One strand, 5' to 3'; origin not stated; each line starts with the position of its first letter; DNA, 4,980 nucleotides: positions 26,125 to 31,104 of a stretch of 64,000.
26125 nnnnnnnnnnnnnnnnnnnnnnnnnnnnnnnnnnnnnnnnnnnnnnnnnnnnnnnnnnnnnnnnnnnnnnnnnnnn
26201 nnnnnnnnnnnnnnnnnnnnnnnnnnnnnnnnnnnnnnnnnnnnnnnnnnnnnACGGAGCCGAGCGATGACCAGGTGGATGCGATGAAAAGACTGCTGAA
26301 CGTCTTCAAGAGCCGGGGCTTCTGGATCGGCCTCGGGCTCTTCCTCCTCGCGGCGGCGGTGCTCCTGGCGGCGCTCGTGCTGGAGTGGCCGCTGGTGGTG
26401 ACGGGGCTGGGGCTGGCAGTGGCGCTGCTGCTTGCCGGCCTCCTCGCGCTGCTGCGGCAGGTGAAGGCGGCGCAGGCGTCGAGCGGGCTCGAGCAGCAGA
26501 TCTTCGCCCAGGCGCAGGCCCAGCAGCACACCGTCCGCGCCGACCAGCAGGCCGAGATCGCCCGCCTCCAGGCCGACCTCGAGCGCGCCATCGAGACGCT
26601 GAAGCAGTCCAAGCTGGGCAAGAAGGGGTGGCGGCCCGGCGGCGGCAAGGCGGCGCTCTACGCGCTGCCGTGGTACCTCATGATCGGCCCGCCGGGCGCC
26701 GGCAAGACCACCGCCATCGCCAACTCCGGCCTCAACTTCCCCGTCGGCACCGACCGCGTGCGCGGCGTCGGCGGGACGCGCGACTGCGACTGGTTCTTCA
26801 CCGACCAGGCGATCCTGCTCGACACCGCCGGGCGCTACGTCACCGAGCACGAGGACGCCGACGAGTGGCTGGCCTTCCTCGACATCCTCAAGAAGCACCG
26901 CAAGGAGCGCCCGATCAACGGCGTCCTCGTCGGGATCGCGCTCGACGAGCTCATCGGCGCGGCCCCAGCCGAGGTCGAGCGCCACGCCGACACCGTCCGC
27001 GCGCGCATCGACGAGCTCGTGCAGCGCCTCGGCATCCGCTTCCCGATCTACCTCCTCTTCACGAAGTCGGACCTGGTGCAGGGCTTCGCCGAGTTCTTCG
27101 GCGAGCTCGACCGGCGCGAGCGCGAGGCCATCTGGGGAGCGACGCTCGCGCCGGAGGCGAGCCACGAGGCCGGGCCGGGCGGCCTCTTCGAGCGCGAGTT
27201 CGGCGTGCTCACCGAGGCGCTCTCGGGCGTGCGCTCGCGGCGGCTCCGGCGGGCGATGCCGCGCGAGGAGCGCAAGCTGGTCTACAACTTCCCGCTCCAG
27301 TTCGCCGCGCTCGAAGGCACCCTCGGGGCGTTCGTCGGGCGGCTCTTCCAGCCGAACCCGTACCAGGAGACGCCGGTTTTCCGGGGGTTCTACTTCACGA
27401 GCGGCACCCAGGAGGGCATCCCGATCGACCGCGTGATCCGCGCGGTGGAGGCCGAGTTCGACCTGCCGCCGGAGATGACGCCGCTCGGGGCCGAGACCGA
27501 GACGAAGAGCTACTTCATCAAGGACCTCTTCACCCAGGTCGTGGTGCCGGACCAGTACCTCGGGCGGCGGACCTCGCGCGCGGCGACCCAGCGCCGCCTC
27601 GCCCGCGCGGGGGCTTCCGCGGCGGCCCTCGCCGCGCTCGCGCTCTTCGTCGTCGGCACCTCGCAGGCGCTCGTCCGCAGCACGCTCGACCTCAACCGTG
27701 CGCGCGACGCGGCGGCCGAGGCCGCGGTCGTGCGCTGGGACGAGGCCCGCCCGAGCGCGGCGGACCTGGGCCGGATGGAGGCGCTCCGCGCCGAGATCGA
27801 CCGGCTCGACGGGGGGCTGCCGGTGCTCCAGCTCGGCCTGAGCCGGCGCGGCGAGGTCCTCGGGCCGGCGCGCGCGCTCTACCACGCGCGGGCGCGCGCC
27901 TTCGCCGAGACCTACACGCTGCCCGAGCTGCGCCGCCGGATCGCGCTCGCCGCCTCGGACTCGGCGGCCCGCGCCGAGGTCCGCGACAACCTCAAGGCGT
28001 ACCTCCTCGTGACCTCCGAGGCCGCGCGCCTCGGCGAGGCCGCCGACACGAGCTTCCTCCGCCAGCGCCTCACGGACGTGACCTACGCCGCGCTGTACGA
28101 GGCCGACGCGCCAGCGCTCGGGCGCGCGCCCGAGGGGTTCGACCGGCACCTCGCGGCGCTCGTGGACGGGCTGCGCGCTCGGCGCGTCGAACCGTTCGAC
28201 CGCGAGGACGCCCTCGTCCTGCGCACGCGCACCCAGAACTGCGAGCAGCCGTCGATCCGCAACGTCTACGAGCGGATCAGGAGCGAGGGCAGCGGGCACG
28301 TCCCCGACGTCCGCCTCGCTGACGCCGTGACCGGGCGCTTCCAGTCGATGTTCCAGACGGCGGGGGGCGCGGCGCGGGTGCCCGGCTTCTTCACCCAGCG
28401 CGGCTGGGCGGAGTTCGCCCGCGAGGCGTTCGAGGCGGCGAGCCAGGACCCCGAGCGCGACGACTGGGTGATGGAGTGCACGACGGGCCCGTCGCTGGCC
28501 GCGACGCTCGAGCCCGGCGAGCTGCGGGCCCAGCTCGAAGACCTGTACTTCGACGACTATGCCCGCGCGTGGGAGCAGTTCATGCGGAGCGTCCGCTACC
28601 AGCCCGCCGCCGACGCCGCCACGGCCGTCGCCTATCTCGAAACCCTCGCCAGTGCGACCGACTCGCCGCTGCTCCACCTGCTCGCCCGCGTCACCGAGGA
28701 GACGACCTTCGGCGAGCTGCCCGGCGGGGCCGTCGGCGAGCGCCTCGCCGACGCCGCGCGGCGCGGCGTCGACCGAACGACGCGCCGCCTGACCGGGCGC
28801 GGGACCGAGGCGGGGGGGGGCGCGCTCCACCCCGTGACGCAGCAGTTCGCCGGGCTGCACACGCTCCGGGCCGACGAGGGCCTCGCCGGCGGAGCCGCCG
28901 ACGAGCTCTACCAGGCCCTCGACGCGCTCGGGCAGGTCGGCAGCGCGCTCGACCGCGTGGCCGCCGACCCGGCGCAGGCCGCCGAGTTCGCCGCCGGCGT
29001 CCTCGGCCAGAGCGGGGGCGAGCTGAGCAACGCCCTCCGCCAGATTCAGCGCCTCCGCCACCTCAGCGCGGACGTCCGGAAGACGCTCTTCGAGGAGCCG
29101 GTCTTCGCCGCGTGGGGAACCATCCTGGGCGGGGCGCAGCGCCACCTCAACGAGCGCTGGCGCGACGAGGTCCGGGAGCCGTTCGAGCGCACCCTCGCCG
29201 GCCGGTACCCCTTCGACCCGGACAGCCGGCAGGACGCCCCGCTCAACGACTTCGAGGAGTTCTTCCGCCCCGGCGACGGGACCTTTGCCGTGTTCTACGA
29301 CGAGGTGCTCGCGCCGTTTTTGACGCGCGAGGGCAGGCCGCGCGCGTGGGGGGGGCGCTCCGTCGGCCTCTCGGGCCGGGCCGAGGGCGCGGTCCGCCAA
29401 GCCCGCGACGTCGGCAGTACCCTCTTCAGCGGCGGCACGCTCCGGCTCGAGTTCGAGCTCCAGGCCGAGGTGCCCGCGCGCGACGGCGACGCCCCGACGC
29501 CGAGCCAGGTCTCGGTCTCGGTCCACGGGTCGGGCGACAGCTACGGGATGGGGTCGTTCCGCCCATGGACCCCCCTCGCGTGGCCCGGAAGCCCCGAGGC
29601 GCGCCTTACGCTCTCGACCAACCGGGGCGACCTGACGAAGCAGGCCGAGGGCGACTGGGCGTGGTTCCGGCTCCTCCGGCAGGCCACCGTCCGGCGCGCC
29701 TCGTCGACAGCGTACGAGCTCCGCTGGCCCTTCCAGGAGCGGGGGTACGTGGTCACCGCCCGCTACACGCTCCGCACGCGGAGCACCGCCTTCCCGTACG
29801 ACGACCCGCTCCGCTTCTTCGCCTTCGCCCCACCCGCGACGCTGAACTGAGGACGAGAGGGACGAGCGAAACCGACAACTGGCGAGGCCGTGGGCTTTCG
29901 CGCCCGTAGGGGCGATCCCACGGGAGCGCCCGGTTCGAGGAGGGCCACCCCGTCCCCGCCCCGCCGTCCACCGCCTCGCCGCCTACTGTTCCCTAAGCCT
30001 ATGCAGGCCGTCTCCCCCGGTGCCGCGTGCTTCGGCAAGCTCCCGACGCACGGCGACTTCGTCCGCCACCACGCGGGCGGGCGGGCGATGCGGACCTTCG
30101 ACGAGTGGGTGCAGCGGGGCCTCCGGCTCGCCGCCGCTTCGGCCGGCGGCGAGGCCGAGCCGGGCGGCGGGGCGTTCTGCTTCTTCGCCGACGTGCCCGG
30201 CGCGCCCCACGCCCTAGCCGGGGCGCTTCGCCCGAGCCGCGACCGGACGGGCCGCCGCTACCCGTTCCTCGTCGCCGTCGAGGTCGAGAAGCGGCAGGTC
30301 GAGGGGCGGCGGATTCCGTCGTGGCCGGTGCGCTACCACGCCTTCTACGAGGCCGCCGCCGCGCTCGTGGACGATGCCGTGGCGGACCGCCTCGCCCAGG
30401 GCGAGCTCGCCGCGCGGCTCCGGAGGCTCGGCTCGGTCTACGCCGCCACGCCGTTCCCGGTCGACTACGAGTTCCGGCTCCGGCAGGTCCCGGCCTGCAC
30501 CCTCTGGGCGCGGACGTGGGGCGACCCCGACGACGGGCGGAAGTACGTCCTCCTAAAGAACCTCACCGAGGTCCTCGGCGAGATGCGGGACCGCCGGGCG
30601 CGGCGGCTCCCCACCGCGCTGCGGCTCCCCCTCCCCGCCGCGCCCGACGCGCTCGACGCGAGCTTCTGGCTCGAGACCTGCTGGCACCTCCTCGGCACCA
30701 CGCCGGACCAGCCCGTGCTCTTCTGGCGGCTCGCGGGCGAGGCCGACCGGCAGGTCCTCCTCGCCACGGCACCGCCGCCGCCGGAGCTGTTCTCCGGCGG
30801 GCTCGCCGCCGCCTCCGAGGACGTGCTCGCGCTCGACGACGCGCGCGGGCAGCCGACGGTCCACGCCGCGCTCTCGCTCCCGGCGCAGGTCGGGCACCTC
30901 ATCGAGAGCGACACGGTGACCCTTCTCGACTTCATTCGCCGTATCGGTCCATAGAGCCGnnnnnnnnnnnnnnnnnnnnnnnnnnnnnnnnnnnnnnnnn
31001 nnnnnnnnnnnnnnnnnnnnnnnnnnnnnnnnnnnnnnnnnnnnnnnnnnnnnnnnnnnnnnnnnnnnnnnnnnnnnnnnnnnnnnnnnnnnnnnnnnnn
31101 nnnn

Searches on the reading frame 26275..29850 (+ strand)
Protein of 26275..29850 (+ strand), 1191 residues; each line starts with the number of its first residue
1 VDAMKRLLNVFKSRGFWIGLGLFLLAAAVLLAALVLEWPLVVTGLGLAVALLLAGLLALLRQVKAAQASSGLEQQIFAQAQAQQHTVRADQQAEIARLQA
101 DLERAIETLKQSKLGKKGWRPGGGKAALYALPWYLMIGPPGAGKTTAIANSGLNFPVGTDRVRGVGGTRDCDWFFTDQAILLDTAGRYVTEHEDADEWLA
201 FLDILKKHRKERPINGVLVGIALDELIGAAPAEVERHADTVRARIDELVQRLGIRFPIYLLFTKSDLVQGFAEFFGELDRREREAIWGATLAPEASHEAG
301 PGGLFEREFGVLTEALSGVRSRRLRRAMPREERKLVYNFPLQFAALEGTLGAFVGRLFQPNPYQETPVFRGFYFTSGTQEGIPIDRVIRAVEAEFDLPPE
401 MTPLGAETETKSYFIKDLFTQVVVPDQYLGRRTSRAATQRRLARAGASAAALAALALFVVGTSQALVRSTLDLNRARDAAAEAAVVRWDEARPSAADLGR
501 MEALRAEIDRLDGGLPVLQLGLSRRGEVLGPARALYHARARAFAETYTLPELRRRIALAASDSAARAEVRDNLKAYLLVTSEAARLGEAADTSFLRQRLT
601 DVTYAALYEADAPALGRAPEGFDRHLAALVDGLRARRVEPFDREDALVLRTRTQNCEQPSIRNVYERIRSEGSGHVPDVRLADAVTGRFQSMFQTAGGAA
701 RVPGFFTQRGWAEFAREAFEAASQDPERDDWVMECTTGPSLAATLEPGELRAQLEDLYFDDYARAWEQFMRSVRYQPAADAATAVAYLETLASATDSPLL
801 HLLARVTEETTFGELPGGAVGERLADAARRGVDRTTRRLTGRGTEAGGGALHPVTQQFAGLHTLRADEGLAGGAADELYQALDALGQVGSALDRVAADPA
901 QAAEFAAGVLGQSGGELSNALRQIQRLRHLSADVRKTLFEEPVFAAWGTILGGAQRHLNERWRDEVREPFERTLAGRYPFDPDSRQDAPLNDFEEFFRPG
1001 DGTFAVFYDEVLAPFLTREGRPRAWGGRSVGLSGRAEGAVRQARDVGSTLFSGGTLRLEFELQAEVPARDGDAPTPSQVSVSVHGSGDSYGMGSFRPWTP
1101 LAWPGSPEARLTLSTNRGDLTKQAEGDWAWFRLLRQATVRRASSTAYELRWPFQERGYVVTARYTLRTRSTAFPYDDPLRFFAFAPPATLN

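Call 6: search_protein_families(library=pfam, proteins=[window:26275-29850:+], max_evalue=0.001)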
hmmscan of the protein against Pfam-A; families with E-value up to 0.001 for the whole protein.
window:26275-29850:+ (1191 aa): 4 families
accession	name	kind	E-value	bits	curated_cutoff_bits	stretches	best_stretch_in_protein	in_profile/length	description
PF14331.11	IcmF-related_N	-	4e-85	285.7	25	1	192-450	2-258/259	IcmF-related N-terminal domain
PF06761.17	IcmF-related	-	8.2e-47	160.6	27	1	501-811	4-308/308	Intracellular multiplication and human macrophage-killing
PF06744.18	IcmF_C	-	4.4e-12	46.5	26.7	1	1079-1158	15-98/106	Type VI secretion protein IcmF C2-like domain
PF21070.2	IcmF_helical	-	1.4e-09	38.5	24.1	1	955-1021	3-68/106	Type VI secretion protein IcmF helical domain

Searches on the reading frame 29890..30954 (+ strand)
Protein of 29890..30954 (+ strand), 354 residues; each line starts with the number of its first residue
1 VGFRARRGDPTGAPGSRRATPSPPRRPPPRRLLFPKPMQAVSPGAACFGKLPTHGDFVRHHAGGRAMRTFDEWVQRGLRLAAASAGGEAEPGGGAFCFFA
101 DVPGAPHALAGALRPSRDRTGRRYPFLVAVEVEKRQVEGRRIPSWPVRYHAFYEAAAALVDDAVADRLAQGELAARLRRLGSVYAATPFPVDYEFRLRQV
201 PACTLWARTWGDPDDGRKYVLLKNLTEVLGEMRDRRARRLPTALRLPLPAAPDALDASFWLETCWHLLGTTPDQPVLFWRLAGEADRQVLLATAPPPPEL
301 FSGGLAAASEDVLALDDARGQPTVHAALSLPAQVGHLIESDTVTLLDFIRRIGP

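Call 6: search_protein_families(library=pfam, proteins=[window:29890-30954:+], max_evalue=0.001)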
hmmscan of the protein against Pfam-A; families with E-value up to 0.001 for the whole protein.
window:29890-30954:+ (354 aa): 1 family
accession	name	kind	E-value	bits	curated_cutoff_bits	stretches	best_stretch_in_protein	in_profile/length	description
PF09867.14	TagF_N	-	6.4e-21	75.2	27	1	46-179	1-134/135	TagF N-terminal domain, Type VI secretion system-associated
